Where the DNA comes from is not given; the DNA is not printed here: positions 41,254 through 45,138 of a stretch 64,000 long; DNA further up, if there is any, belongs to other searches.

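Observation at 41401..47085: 1894-aa single-ORF helicase-nuclease with an N-terminal M48-like peptidase and TerB-like modules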

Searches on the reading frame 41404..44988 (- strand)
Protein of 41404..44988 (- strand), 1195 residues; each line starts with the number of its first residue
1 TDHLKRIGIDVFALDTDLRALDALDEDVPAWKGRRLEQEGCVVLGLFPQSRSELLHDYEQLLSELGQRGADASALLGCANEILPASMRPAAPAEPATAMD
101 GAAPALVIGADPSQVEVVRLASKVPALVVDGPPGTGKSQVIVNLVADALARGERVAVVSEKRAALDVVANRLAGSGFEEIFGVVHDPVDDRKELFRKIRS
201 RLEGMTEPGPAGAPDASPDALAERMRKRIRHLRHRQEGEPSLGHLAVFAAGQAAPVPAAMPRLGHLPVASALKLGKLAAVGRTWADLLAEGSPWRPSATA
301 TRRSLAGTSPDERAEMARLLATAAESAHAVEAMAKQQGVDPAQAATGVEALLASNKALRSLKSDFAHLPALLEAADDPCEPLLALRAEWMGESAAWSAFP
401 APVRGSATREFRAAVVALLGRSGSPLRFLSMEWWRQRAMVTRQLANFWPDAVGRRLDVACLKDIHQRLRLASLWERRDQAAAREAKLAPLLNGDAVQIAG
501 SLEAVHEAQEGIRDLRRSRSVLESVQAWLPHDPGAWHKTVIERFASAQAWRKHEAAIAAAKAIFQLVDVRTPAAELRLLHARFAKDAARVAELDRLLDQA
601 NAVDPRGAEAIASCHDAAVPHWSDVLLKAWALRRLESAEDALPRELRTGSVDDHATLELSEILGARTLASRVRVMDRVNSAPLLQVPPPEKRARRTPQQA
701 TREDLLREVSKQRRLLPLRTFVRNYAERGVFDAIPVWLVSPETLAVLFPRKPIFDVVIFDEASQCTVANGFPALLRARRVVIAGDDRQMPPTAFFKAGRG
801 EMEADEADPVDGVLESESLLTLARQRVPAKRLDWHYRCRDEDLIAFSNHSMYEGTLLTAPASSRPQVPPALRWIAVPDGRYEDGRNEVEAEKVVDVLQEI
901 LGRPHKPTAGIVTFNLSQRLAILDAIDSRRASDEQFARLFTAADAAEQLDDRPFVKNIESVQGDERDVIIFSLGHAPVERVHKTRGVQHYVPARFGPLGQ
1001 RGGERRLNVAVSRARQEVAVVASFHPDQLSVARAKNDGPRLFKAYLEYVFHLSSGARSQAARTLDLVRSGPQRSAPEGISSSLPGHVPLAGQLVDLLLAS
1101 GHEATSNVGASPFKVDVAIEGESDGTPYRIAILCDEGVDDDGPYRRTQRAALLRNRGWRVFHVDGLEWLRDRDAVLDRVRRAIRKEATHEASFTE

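Call 63: search_protein_representatives(protein=window:41404-44988:-)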
Query: 1195 residues. Proteins with E-value up to 0.001 (for the whole library): 20788; up to 1e-10: 13202; up to 1e-30: 6877. The best 150 are listed.
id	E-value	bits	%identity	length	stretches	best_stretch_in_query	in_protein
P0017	0.0e+00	1428.0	60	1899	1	4-1189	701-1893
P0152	0.0e+00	1377.9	58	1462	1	3-1184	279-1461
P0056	2.5e-240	817.2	40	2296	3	432-1181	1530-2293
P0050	2.4e-235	800.7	44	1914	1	5-1183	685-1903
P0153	2.1e-234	797.7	43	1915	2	39-1183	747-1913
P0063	5.3e-234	796.3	44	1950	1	26-1185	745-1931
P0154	7.3e-232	789.2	42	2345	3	532-1181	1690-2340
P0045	3.1e-231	787.1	45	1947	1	30-1184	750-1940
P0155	2.5e-230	784.1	42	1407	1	6-1183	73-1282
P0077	1.6e-227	774.8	40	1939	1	3-1184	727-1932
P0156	1.9e-227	774.6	41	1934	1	2-1183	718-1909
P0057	2.0e-226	771.2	43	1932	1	18-1183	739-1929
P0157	2.1e-226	771.1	41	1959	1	17-1184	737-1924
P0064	3.0e-225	767.3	42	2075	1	25-1183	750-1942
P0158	8.2e-224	762.6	43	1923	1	7-1183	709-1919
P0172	3.8e-173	594.8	46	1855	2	622-1180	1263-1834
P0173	1.5e-170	586.2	44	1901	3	579-1179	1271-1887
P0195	4.0e-114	399.3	34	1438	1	26-1186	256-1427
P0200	3.3e-112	393.0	38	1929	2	702-1181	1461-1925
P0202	5.0e-112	392.4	42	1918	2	727-1187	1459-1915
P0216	7.0e-109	381.9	39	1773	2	705-1182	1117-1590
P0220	3.2e-107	376.4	36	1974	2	703-1183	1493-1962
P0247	3.1e-103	363.2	37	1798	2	703-1184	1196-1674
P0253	2.5e-102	360.3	37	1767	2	657-1184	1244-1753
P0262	6.8e-101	355.5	41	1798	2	699-1187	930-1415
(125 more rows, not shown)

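Call 64: search_protein_families(library=ncbifam, proteins=[P0195, P0172, P0173, P0200, P0202], max_evalue=1e-20)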
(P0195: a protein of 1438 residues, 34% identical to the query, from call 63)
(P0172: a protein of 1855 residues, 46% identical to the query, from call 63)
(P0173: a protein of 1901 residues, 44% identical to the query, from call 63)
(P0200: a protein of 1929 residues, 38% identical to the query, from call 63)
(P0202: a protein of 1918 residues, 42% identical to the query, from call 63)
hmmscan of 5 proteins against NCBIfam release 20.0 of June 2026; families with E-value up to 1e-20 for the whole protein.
P0195 (1438 aa): 3 families
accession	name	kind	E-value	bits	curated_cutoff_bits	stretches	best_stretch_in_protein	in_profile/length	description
NF058533.1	antiphage_ProA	equivalog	2.1e-216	721.8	1500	1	302-1436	611-1715/1903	anti-phage protein ProA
NF042953.1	Hhe_antiphage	equivalog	2.1e-154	516.1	2000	2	870-1433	1156-1689/1797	DUF4011 domain-containing anti-phage protein Hhe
TIGR00376.1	TIGR00376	hypoth_equivalog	3.3e-24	85.3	348.9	0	338-414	158-234/639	IGHMBP2 family helicase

P0172 (1855 aa): 3 families
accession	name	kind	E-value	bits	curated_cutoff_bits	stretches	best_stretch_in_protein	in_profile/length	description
NF058533.1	antiphage_ProA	equivalog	1.2e-142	477.2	1500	2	1306-1835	1218-1701/1903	anti-phage protein ProA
NF042953.1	Hhe_antiphage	equivalog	2.6e-106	356.6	2000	1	1279-1702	1169-1568/1797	DUF4011 domain-containing anti-phage protein Hhe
TIGR00376.1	TIGR00376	hypoth_equivalog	3.6e-21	75.3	348.9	0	1316-1509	280-455/639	IGHMBP2 family helicase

P0173 (1901 aa): 2 families
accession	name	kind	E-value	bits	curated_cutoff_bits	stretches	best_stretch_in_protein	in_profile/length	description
NF058533.1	antiphage_ProA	equivalog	9e-140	467.7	1500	2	1332-1888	1193-1700/1903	anti-phage protein ProA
NF042953.1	Hhe_antiphage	equivalog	1.4e-97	327.7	2000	1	1352-1753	1183-1564/1797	DUF4011 domain-containing anti-phage protein Hhe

P0200 (1929 aa): 4 families
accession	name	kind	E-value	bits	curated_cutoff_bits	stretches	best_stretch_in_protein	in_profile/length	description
NF058533.1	antiphage_ProA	equivalog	4.1e-195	651.2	1500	1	497-1928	607-1704/1903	anti-phage protein ProA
NF042953.1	Hhe_antiphage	equivalog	2.9e-138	462.6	2000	1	520-1928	310-1681/1797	DUF4011 domain-containing anti-phage protein Hhe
NF040959.1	MamA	equivalog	8.7e-29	100.4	200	0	22-124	70-172/204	magnetosome protein MamA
TIGR00376.1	TIGR00376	hypoth_equivalog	2.1e-26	92.6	348.9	0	1411-1616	258-458/639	IGHMBP2 family helicase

P0202 (1918 aa): 3 families
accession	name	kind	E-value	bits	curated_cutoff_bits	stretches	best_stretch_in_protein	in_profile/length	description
NF058533.1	antiphage_ProA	equivalog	6.8e-180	600.7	1500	1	487-1916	634-1708/1903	anti-phage protein ProA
NF042953.1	Hhe_antiphage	equivalog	3e-118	396.2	2000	2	1459-1912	1254-1681/1797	DUF4011 domain-containing anti-phage protein Hhe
TIGR00376.1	TIGR00376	hypoth_equivalog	3e-29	102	348.9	0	489-644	147-305/639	IGHMBP2 family helicase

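Call 65: search_protein_families(library=pfam, proteins=[P0195, P0172, P0173, P0200, P0202], max_evalue=0.001)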
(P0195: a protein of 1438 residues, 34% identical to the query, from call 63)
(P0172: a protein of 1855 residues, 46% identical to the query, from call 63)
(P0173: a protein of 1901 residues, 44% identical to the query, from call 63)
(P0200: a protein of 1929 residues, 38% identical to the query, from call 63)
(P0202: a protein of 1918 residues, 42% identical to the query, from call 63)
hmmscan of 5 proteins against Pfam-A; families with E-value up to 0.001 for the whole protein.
P0195 (1438 aa): 10 families
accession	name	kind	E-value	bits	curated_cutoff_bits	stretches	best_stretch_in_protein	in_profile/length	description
PF18741.7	MTES_1575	-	5.9e-35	119.7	38.2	1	1328-1424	2-96/96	REase_MTES_1575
PF13087.12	AAA_12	-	5.1e-20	72.3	27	1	1076-1265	15-193/195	AAA domain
PF13086.12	AAA_11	-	4.1e-18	66.5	27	2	339-515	2-194/257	AAA domain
PF13195.11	DUF4011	-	1.1e-13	51.9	22.2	1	18-190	1-155/158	Protein of unknown function (DUF4011)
PF13245.12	AAA_19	-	1.7e-05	25.4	25.1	0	343-404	1-64/134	AAA domain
PF13604.12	AAA_30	-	4.1e-05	23.8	27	0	341-402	4-67/191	AAA domain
PF25199.1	nSTAND_NTPase5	-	7.7e-05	23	34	1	319-437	5-125/145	Novel STAND NTPase 5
PF13401.12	AAA_22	-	0.00016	22.5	27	0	352-455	4-84/130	AAA domain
PF25201.1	nSTAND6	-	0.00031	21.3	27.7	0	351-403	16-69/148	Novel STAND NTPase 6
PF01443.25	Viral_helicase1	-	0.00036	20.8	21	0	356-391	1-35/228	Viral superfamily 1 RNA helicase core domain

P0172 (1855 aa): 8 families
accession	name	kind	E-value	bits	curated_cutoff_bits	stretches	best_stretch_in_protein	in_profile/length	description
PF13086.12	AAA_11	-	9.8e-18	65.3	27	2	840-978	1-147/257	AAA domain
PF13087.12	AAA_12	-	7.9e-15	55.4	27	1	1479-1672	16-193/195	AAA domain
PF18741.7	MTES_1575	-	5.7e-06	26.8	38.2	1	1752-1834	9-93/96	REase_MTES_1575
PF01435.24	Peptidase_M48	-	7.8e-06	26.3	20.3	1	107-258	48-184/186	Peptidase family M48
PF13245.12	AAA_19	-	2.8e-05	24.7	25.1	0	845-903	1-61/134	AAA domain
PF13604.12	AAA_30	-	0.00021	21.5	27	0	840-905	1-68/191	AAA domain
PF13195.11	DUF4011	-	0.00025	21.5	22.2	1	617-671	76-133/158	Protein of unknown function (DUF4011)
PF09848.15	SLFN-g3_helicase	-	0.00074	19.3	24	0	858-925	4-66/354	Schlafen group 3, DNA/RNA helicase domain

P0173 (1901 aa): 8 families
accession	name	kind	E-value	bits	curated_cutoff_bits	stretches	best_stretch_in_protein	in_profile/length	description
PF13086.12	AAA_11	-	1.5e-16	61.4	27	2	905-1010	2-103/257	AAA domain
PF13087.12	AAA_12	-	1.5e-14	54.5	27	1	1530-1727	14-193/195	AAA domain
PF18741.7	MTES_1575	-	7.4e-08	32.8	38.2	1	1804-1888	6-93/96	REase_MTES_1575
PF13195.11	DUF4011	-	9.9e-07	29.3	22.2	1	623-704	72-155/158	Protein of unknown function (DUF4011)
PF01435.24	Peptidase_M48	-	1.4e-05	25.5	20.3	1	95-258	26-178/186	Peptidase family M48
PF13604.12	AAA_30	-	0.00018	21.7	27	0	905-967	2-66/191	AAA domain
PF13245.12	AAA_19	-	0.00023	21.8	25.1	0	909-970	1-64/134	AAA domain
PF05099.18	TerB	-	0.00043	21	24.4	1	314-409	4-108/118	Tellurite resistance protein TerB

P0200 (1929 aa): 20 families
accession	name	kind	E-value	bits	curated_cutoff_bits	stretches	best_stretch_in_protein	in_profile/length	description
PF00515.34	TPR_1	-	6.7e-30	102.1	27.8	3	24-56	2-34/34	Tetratricopeptide repeat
PF07719.23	TPR_2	-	2.9e-28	96.1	27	2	24-56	2-34/34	Tetratricopeptide repeat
PF13414.12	TPR_11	-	6.3e-28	96.6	26.8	2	30-64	1-35/42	TPR repeat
PF18741.7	MTES_1575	-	6.1e-27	94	38.2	1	1830-1927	1-96/96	REase_MTES_1575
PF13181.12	TPR_8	-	1.6e-25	87.5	25.7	1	58-87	2-31/34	Tetratricopeptide repeat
PF13087.12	AAA_12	-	2.1e-22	80.1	27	1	1580-1770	12-193/195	AAA domain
PF13086.12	AAA_11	-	3.1e-16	60.4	27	2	540-661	4-142/257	AAA domain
PF14559.12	TPR_19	-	1.8e-14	54.2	25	1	34-87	2-55/68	Tetratricopeptide repeat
PF13424.12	TPR_12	-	2.2e-13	50.6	30.1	1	28-87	8-75/77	Tetratricopeptide repeat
PF13432.12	TPR_16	-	2e-11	44.5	32.7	0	163-210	15-62/65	Tetratricopeptide repeat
PF13428.12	TPR_14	-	4e-11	42.9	23.5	0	26-63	4-41/44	Tetratricopeptide repeat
PF13431.12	TPR_17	-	1.2e-10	41.2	24.4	0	46-77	2-33/34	Tetratricopeptide repeat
PF09848.15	SLFN-g3_helicase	-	1.1e-06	28.7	24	0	554-628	3-68/354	Schlafen group 3, DNA/RNA helicase domain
PF12895.13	ANAPC3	-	1.4e-06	28.9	27.2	1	21-82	21-81/82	Anaphase-promoting complex, cyclosome, subunit 3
PF13245.12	AAA_19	-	5.7e-06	27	25.1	0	550-603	9-64/134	AAA domain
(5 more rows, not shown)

P0202 (1918 aa): 7 families
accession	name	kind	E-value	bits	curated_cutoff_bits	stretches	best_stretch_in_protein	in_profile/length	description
PF13086.12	AAA_11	-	8.7e-22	78.6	27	2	503-676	2-186/257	AAA domain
PF13087.12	AAA_12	-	1.1e-18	68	27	1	1557-1747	15-193/195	AAA domain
PF18741.7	MTES_1575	-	2.1e-17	63.4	38.2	1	1825-1911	12-96/96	REase_MTES_1575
PF13195.11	DUF4011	-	9.5e-10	39.1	22.2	1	172-335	7-156/158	Protein of unknown function (DUF4011)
PF13245.12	AAA_19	-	2.2e-06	28.3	25.1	1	507-565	1-61/134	AAA domain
PF13604.12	AAA_30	-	5.7e-06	26.6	27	0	504-565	3-66/191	AAA domain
PF01443.25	Viral_helicase1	-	0.00061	20.1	21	0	1442-1523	17-98/228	Viral superfamily 1 RNA helicase core domain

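Call 77: search_protein_families(library=ncbifam, proteins=[P0253, P0220, P0216, P0247, P0262], max_evalue=1e-30)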
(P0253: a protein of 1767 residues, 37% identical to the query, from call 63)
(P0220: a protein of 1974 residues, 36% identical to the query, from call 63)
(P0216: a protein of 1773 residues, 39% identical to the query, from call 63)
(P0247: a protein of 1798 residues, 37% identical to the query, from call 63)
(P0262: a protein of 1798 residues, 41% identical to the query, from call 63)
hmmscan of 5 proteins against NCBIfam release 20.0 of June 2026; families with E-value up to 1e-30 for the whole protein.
P0253 (1767 aa): 2 families
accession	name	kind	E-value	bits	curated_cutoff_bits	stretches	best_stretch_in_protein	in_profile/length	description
NF058533.1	antiphage_ProA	equivalog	4.2e-201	671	1500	1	695-1763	631-1714/1903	anti-phage protein ProA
NF042953.1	Hhe_antiphage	equivalog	6.3e-154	514.5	2000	1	1177-1754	1122-1682/1797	DUF4011 domain-containing anti-phage protein Hhe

P0220 (1974 aa): 2 families
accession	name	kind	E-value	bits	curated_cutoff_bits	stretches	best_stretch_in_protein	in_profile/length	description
NF058533.1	antiphage_ProA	equivalog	1.1e-199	666.4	1500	2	865-1967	772-1708/1903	anti-phage protein ProA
NF042953.1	Hhe_antiphage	equivalog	2.9e-135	452.7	2000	1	569-1967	323-1685/1797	DUF4011 domain-containing anti-phage protein Hhe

P0216 (1773 aa): 2 families
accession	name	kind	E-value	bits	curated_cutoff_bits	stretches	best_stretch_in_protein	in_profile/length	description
NF058533.1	antiphage_ProA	equivalog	8.6e-188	626.9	1500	1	256-1665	575-1763/1903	anti-phage protein ProA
NF042953.1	Hhe_antiphage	equivalog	4.3e-128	428.9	2000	1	497-1670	626-1748/1797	DUF4011 domain-containing anti-phage protein Hhe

P0247 (1798 aa): 2 families
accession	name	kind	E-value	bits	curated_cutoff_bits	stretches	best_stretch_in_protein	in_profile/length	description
NF058533.1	antiphage_ProA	equivalog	5.3e-186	621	1500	1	323-1718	594-1748/1903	anti-phage protein ProA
NF042953.1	Hhe_antiphage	equivalog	1.7e-138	463.3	2000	1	544-1717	572-1724/1797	DUF4011 domain-containing anti-phage protein Hhe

P0262 (1798 aa): 2 families
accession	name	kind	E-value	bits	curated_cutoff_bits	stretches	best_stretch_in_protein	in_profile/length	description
NF058533.1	antiphage_ProA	equivalog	1.5e-152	510.1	1500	1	284-1411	624-1703/1903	anti-phage protein ProA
NF042953.1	Hhe_antiphage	equivalog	4.7e-106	355.8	2000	1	931-1276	1227-1566/1797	DUF4011 domain-containing anti-phage protein Hhe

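Call 99: predict_structure(alignment_id=A4)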
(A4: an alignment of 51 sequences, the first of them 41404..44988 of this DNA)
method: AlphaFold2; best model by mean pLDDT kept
length: 1195 residues; sequences in the alignment: 51
mean_pLDDT: 88.0   pTM: 0.74
mean pLDDT of the five models: 88.0, 87.2, 84.9, 84.2, 83.7
residues with pLDDT >= 90: 731; 70-90: 363; 50-70: 80; < 50: 21
segments of 3 or more residues with pLDDT < 50: 43-50, 804-806, 1190-1195
pLDDT, mean of each block of 10 residues (from residue 1): 76 67 67 72 46 70 85 88 83 55 89 95 94 94 97 96 93 95 94 95 74 73 92 91 95 92 94 96 94 88 93 94 95 90 90 89 78 84 88 85 81 89 80 89 87 85 89 87 80 86 87 89 90 87 92 93 92 94 94 96 95 92 95 92 85 91 92 93 91 92 95 92 93 97 92 95 91 94 92 72 50 79 93 92 94 92 77 95 95 98 95 95 98 98 92 94 92 94 90 87 93 95 95 93 97 93 91 56 86 95 91 91 69 90 91 90 94 92 69 40
secondary structure, 60 per line:
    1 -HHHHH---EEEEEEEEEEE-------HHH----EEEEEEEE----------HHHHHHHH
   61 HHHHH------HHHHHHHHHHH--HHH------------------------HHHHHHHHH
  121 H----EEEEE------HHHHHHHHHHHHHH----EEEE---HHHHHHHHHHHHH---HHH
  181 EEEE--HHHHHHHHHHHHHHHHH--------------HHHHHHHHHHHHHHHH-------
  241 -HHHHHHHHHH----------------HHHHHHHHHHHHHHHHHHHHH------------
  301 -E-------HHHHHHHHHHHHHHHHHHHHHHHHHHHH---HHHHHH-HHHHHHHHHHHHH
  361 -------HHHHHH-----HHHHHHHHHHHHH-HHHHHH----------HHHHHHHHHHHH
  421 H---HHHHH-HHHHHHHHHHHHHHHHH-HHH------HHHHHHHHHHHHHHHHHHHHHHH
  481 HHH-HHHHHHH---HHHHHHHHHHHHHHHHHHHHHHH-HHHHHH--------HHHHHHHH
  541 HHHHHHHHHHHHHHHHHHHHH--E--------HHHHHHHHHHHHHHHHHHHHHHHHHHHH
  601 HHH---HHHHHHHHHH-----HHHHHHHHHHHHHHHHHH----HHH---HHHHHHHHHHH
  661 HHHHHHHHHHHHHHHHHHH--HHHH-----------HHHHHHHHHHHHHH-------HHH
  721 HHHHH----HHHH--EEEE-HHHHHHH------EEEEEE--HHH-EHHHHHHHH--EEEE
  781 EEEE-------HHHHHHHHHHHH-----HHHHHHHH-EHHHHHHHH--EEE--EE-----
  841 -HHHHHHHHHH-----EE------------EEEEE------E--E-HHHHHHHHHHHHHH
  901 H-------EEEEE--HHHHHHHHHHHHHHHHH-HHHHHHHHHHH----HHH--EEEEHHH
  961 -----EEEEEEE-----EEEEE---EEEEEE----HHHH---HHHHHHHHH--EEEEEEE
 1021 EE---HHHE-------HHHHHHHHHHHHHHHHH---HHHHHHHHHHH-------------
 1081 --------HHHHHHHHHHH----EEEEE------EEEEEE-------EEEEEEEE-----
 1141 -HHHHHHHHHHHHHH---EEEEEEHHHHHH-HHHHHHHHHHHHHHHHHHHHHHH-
elements in order (helices of 4 or more, strands of 3 or more residues): H2-6 E10-20 E35-42 H53-65 H72-82 H112-121 E126-130 H137-150 E155-158 H162-174 E181-184 H187-203 H218-233 H242-251 H268-288 H310-337 H341-346 H348-360 H368-373 H379-391 H393-398 H409-421 H425-429 H431-447 H458-483 H485-491 H495-517 H519-524 H533-561 H573-603 H607-616 H622-639 H650-679 H682-685 H697-710 H718-725 H730-733 E736-739 H741-747 E754-759 H767-774 E777-784 H792-803 H809-816 H819-826 E829-831 H842-851 E871-875 H887-901 E909-913 H916-932 H934-944 E954-957 E966-972 E978-982 E986-991 H996-999 H1003-1011 E1014-1022 H1037-1053 H1057-1067 H1089-1099 E1104-1108 E1115-1120 E1128-1135 H1142-1155 E1159-1164 H1165-1170 H1172-1194
